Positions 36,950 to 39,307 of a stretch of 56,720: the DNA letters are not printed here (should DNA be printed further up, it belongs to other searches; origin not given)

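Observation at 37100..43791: Translationally coupled four-gene envelope-to-sigma54 module: CarboxypepD_reg barrel, PDZ histidine kinase, periplasmic CarboxypepD_reg protein, NtrC-type regulator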

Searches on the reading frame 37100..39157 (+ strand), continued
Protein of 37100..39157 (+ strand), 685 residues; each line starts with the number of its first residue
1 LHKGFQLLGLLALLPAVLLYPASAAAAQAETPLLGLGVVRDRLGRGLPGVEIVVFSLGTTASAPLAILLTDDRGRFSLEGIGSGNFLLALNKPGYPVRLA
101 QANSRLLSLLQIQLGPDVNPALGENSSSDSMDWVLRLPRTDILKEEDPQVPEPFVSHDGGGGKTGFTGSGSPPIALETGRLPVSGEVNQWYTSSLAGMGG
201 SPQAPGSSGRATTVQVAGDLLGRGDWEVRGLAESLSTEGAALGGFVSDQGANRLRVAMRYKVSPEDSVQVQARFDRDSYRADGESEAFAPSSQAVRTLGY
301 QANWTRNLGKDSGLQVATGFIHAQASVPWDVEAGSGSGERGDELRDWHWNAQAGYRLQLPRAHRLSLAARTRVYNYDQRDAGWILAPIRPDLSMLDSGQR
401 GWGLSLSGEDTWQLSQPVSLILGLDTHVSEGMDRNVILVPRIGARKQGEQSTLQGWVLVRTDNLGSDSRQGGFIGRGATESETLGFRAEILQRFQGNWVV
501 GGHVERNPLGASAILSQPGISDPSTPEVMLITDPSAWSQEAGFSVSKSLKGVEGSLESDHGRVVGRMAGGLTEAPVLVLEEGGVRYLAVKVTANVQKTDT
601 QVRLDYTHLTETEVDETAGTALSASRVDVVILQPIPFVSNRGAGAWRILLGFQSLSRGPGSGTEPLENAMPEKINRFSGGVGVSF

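Call 92: search_solved_structures(query=A8, max_evalue=0.01)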
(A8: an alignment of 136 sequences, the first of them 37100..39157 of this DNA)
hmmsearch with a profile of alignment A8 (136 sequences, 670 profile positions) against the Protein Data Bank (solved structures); distinct sequences matched with E-value up to 0.01: 6.
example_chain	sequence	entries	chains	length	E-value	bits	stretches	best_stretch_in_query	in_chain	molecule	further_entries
9c7v_B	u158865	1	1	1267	5.3e-16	61.4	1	44-93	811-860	BOS complex subunit NOMO2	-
10ps_A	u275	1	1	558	1.1e-08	37.3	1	43-84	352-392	Serine-aspartate repeat-containing protein D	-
4jdz_B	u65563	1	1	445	0.00047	21.9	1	42-85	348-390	Ser-Asp rich fibrinogen/bone sialoprotein-binding protein SdrD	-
3mn8_A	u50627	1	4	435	0.00049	21.9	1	26-95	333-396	LP15968p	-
4jdz_A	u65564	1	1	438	0.00051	21.8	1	42-85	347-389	Ser-Asp rich fibrinogen/bone sialoprotein-binding protein SdrD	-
8vdk_A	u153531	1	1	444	0.0028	19.4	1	43-84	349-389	Serine-aspartate repeat-containing protein D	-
